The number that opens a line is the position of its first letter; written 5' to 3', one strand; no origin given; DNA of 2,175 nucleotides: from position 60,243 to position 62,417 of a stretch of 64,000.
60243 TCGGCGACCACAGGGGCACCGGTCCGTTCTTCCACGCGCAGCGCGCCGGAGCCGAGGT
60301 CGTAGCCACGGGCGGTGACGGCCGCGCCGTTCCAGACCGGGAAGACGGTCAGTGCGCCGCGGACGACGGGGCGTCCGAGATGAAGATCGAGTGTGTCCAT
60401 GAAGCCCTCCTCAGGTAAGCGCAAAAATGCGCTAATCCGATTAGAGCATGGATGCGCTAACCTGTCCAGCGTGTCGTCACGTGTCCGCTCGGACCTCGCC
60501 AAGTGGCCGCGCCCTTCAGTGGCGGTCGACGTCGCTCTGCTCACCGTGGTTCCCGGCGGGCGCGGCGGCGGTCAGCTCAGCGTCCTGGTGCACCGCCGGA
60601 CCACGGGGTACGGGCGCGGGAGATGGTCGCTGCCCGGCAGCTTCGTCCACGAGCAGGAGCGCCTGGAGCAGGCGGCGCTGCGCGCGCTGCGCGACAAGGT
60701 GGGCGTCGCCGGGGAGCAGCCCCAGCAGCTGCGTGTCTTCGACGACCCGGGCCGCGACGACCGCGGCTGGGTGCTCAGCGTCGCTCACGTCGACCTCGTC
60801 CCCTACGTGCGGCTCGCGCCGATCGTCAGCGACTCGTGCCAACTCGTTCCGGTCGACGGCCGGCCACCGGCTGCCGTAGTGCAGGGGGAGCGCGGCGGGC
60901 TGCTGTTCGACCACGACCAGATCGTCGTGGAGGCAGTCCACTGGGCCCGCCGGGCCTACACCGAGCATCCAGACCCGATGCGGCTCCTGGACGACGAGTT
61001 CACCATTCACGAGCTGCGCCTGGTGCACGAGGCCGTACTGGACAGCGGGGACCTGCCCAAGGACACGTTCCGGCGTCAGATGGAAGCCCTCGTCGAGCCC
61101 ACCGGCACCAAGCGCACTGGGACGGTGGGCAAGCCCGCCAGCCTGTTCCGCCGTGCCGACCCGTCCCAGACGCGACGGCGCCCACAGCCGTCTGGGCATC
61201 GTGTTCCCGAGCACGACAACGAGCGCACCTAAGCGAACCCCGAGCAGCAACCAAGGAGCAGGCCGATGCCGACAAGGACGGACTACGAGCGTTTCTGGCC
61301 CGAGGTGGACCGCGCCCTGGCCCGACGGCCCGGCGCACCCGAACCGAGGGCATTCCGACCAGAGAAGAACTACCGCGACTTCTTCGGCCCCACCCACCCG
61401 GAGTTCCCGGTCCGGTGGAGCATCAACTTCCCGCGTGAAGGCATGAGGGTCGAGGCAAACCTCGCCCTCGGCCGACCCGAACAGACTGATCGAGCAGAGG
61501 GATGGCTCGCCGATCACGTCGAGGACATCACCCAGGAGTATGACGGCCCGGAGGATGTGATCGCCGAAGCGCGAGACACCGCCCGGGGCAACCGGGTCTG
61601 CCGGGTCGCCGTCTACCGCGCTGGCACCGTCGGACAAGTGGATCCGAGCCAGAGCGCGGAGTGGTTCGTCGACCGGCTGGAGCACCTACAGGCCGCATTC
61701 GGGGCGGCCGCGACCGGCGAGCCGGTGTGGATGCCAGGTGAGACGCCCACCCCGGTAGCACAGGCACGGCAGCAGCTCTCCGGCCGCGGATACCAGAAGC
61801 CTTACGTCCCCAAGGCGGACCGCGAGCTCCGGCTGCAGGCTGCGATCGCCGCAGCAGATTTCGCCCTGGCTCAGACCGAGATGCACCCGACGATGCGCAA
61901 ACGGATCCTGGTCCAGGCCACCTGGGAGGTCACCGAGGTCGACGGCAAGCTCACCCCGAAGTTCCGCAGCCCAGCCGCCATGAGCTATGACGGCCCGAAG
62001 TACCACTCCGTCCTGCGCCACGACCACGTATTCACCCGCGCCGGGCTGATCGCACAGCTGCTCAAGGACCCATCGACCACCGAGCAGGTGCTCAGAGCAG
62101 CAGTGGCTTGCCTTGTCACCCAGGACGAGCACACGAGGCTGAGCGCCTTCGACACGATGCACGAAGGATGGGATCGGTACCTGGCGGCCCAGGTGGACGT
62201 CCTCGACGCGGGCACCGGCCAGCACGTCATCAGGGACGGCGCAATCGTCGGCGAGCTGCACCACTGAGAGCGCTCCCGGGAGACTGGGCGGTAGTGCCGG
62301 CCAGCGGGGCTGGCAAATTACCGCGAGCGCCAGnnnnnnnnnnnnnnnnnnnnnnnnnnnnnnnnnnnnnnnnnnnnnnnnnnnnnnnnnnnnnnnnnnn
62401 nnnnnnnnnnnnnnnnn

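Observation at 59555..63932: NAD/ADP-ribose-centred gene cluster: ARPP-1-like protein, NrtR-like sensor-regulator, unknown protein and a macro-SIR2 fusion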

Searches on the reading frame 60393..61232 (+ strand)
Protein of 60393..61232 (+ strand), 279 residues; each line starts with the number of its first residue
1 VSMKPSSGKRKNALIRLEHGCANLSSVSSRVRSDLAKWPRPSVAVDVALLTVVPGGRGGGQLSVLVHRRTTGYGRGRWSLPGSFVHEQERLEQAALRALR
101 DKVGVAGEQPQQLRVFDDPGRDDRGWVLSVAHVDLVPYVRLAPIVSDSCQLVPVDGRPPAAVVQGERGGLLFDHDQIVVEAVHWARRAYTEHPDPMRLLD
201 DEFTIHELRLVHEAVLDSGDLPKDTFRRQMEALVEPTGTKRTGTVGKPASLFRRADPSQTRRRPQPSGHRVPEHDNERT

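Call 3: search_protein_families(library=pfam, proteins=[window:60393-61232:+], max_evalue=0.1)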
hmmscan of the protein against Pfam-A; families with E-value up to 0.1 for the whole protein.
window:60393-61232:+ (279 aa): 2 families
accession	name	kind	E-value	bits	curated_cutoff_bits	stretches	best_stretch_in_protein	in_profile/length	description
PF21906.2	NrtR_WHD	-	1.1e-11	45.2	27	1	196-253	2-60/61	NrtR DNA-binding winged helix domain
PF00293.34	NUDIX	-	1.1e-07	32.3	21.1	1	59-127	14-87/134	NUDIX domain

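Call 4: search_protein_families(library=padloc, proteins=[window:60393-61232:+], max_evalue=0.1)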
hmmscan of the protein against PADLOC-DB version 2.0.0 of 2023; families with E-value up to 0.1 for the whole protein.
window:60393-61232:+ (279 aa): 1 family
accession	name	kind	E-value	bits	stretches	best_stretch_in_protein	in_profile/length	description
PDLC04899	PDC-S07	-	0.046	11.4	1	64-111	20-68/135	-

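Call 5: search_protein_families(library=ncbifam, proteins=[window:60393-61232:+], max_evalue=0.1)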
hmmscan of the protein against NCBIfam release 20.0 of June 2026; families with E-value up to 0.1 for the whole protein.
window:60393-61232:+ (279 aa): 9 families
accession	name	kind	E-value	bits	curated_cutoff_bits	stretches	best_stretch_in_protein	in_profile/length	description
NF050029.2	TransRepNtr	equivalog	3.3e-19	69.3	400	1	36-255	15-226/245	ADPR responsive transcriptional repressor NtrR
NF003787.0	PRK05379.1-4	equivalog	4.6e-10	39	449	1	63-136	220-299/346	bifunctional nicotinamide-nucleotide adenylyltransferase/Nudix hydroxylase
NF003790.0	PRK05379.2-2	equivalog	7.5e-10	38.4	403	1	22-132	192-304/354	bifunctional nicotinamide mononucleotide adenylyltransferase/ADP-ribose pyrophosphatase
NF003786.0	PRK05379.1-2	equivalog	5.2e-09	35.8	397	1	64-140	232-314/354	bifunctional nicotinamide-nucleotide adenylyltransferase/Nudix hydroxylase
NF003791.0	PRK05379.2-3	equivalog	5.2e-07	29.2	409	1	63-133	214-290/340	bifunctional nicotinamide-nucleotide adenylyltransferase/Nudix hydroxylase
NF003788.0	PRK05379.1-5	equivalog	6.2e-07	29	354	1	64-131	226-299/351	bifunctional nicotinamide-nucleotide adenylyltransferase/Nudix hydroxylase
NF006530.0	PRK08999.1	equivalog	0.002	17.2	245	1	63-112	19-69/315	Nudix family hydrolase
NF003785.0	PRK05379.1-1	equivalog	0.0024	17.1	418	1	64-135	216-291/347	bifunctional nicotinamide-nucleotide adenylyltransferase/Nudix hydroxylase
NF008044.0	PRK10776.1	equivalog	0.0035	17.2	148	1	67-115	22-70/130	8-oxo-dGTP diphosphatase MutT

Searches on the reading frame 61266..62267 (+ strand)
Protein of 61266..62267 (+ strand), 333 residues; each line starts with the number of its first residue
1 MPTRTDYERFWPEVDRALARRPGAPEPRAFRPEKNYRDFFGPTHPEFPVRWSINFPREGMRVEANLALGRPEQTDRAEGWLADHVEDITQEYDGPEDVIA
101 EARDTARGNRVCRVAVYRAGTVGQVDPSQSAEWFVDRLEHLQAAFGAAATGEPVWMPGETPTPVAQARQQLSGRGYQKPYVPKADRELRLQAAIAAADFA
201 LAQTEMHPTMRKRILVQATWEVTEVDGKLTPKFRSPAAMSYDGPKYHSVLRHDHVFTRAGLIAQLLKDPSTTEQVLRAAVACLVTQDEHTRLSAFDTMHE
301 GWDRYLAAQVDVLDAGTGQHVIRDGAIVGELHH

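Call 3: search_protein_families(library=pfam, proteins=[window:61266-62267:+], max_evalue=0.1)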
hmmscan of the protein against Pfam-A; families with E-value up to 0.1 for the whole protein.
window:61266-62267:+ (333 aa): 0 families

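Call 4: search_protein_families(library=padloc, proteins=[window:61266-62267:+], max_evalue=0.1)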
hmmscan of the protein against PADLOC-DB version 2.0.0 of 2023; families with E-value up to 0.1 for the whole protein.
window:61266-62267:+ (333 aa): 0 families

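Call 5: search_protein_families(library=ncbifam, proteins=[window:61266-62267:+], max_evalue=0.1)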
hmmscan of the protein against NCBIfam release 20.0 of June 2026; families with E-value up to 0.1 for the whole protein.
window:61266-62267:+ (333 aa): 0 families

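Call 13: find_homologous_proteins(query=window:61266-62267:+, max_evalue=0.001)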
Query window:61266-62267:+ (333 aa): 10 proteins with E <= 0.001 among 8000 candidates.
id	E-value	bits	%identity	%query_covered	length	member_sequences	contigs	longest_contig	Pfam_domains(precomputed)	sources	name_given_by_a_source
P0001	3.6e-225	765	100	100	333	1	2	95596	-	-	-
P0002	2.6e-121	423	60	98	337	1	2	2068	-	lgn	-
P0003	8.6e-119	415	57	98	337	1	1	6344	-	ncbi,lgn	-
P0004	1.7e-43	167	49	45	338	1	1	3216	PF14088.12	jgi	jgi:hypothetical protein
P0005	9.7e-39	152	49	44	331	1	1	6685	PF14088.12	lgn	-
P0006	1.1e-38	152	51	44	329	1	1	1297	PF14088.12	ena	-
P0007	2.7e-35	140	50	38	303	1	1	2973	PF14088.12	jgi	jgi:hypothetical protein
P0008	3.8e-22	97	39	49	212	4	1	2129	-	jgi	-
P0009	3.2e-6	45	37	24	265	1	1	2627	-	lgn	-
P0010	1.2e-5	43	37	29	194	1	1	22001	-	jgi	jgi:hypothetical protein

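Call 15: find_encoding_contigs(protein=P0003, flank=10000)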
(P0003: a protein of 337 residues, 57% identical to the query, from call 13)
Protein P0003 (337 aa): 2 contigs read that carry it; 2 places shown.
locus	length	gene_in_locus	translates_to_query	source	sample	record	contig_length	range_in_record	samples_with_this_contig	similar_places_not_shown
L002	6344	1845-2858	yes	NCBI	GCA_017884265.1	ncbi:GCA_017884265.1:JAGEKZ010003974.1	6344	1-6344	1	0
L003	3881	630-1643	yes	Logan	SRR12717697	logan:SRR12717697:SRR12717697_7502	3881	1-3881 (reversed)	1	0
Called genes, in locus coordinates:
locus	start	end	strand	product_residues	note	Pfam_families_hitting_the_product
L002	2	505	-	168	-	?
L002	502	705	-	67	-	PF25583:WCX (weak)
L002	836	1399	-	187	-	-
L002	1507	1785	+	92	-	-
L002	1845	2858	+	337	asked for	-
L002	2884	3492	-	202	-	-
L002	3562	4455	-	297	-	-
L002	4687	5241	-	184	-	-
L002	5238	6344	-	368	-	?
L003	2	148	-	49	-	?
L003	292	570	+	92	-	-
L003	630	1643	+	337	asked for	-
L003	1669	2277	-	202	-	-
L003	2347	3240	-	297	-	-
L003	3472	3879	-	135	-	?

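Call 16: find_encoding_contigs(protein=P0005, flank=10000)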
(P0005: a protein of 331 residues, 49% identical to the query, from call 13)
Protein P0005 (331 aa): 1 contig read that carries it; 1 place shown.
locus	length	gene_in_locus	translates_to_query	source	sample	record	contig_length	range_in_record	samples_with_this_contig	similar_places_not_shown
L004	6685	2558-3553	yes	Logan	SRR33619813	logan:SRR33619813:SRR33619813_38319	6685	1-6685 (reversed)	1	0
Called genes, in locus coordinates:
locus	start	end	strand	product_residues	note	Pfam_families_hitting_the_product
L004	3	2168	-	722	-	?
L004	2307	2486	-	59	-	-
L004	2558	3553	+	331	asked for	PF14088:DUF4268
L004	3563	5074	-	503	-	PF14281:PDDEXK_4 (weak)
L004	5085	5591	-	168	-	-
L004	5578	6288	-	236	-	-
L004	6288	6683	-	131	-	?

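Call 42: search_solved_structures(query=A1, max_evalue=10, show_alignments=2)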
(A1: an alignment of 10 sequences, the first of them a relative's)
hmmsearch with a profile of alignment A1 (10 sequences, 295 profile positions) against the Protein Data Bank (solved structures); distinct sequences matched with E-value up to 10: 6.
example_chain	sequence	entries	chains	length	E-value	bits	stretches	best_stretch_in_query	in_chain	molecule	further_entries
1fc4_A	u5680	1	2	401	0.0029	20.3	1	200-287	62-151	2-AMINO-3-KETOBUTYRATE CONENZYME A LIGASE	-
7bxp_A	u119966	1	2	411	0.046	16.3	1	209-287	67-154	2-amino-3-ketobutyrate coenzyme A ligase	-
7bxq_A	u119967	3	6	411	0.046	16.3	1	209-287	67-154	2-amino-3-ketobutyrate coenzyme A ligase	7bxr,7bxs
4v63_BJ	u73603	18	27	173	0.31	13.6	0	31-70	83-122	50S ribosomal protein L10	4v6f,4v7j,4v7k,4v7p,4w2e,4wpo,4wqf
5a9z_AI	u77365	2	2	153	0.37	13.4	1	31-70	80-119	50S ribosomal protein L10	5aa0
7v58_A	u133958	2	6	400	1.1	11.7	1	210-289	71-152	2-amino-3-ketobutyrate coenzyme A ligase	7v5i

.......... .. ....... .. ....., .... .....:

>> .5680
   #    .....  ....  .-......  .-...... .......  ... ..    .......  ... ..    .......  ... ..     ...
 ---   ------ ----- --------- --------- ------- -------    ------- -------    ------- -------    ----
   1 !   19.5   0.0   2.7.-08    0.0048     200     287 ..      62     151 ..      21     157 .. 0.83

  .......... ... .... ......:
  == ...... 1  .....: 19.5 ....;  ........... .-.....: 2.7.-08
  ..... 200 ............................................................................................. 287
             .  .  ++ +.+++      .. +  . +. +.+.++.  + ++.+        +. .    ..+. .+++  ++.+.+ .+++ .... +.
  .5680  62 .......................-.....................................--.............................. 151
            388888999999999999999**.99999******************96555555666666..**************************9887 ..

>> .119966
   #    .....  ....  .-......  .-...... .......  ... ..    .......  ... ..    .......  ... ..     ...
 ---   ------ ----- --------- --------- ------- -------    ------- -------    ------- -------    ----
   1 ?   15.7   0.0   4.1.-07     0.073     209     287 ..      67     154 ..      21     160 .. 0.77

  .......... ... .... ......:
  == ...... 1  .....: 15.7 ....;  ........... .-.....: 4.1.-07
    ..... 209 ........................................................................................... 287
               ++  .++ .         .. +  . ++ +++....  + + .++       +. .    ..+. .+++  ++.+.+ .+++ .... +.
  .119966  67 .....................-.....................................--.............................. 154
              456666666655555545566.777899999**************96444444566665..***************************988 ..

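Call 60: search_protein_representatives(protein=window:61266-62267:+)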
Query: 333 residues. Proteins with E-value up to 0.001 (for the whole library): 534; up to 1e-10: 223; up to 1e-30: 2. The best 150 are listed.
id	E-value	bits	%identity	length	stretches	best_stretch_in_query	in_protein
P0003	2.7e-119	414.8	57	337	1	1-328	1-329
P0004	5.5e-44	167.3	39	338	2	172-322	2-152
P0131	7.2e-30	120.9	73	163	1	60-138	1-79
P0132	2.6e-29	119.1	73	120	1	60-138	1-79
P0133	1.8e-27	113.0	43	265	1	175-329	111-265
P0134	7.5e-27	111.0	40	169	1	176-329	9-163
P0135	2.3e-26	109.4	43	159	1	176-328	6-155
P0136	1.3e-25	107.0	41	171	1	176-326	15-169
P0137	1.4e-25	106.8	40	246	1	158-326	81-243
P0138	4.3e-24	101.9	43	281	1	171-327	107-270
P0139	1.1e-23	100.6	43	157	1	173-319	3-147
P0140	3.4e-22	95.7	44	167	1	176-315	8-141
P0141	4.9e-22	95.2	41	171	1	183-318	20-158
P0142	5.3e-22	95.0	40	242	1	172-321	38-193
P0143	8.0e-22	94.5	39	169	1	178-328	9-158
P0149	3.9e-20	88.9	41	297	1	176-316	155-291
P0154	1.1e-18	84.2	37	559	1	3-146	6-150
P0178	1.0e-16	77.7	39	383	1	177-319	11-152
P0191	6.6e-16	75.0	33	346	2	192-326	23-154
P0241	6.0e-14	68.6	36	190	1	7-155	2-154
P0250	1.1e-13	67.7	32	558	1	7-215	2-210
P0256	1.6e-13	67.2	37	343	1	172-317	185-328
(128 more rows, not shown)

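Call 61: search_protein_families(library=pfam, proteins=[P0134, P0135, P0137, P0149, P0178, P0154, P0241, P0250, P0256, P0191], max_evalue=0.01)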
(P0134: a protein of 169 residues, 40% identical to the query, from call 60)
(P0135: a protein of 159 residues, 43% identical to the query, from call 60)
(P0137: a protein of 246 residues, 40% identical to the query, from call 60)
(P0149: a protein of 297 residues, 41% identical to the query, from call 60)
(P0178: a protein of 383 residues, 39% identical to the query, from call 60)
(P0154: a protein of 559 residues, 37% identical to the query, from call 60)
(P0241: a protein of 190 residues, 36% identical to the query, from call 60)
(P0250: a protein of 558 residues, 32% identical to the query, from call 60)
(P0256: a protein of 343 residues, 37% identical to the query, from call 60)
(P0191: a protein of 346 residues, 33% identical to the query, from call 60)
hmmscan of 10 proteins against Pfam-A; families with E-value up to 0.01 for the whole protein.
P0134 (169 aa): 0 families

P0135 (159 aa): 0 families

P0137 (246 aa): 0 families

P0149 (297 aa): 0 families

P0178 (383 aa): 0 families

P0154 (559 aa): 1 family
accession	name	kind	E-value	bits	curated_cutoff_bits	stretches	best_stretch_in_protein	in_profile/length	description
PF14281.12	PDDEXK_4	-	0.0024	18.3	22.3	0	257-294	75-112/183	PD-(D/E)XK nuclease superfamily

P0241 (190 aa): 0 families

P0250 (558 aa): 1 family
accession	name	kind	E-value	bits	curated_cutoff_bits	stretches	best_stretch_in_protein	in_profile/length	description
PF14281.12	PDDEXK_4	-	0.0041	17.5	22.3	1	205-327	9-154/183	PD-(D/E)XK nuclease superfamily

P0256 (343 aa): 0 families

P0191 (346 aa): 1 family
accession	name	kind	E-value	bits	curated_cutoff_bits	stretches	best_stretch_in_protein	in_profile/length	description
PF14088.11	DUF4268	-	8.7e-09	36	27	1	223-336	1-113/140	Domain of unknown function (DUF4268)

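Call 79: search_protein_families(library=pfam, proteins=[L002:5238-6344:-, L002:4687-5241:-, L002:3562-4455:-, L002:2884-3492:-, L002:1507-1785:+, L002:836-1399:-, L002:502-705:-, L002:2-505:-], max_evalue=0.01)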
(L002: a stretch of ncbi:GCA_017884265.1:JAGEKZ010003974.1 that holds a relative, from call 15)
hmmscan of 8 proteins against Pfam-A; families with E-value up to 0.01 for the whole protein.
L002:5238-6344:- (368 aa): 4 families
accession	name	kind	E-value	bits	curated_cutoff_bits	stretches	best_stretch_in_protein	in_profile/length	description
PF03747.19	ADP_ribosyl_GH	-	1.5e-37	130.2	26.2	1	2-184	91-285/287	ADP-ribosylglycohydrolase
PF00782.25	DSPc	-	1.3e-13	51.4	33.5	1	269-348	38-117/133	Dual specificity phosphatase, catalytic domain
PF22785.1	Tc-R-P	-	9.5e-05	23.3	27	1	279-328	54-103/106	Polymorphic toxin system, DSP-PTPase phosphatase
PF22784.1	PTP-SAK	-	0.0047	17.4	27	1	287-325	70-108/153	Swiss Army Knife protein, DSP-PTPase phosphatase domain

L002:4687-5241:- (184 aa): 0 families

L002:3562-4455:- (297 aa): 0 families

L002:2884-3492:- (202 aa): 0 families

L002:1507-1785:+ (92 aa): 0 families

L002:836-1399:- (187 aa): 0 families

L002:502-705:- (67 aa): 1 family
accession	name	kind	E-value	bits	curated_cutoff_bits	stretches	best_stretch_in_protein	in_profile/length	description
PF25583.1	WCX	-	3.8e-06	27.6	23.9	1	12-63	23-76/76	WCX domain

L002:2-505:- (168 aa): 0 families
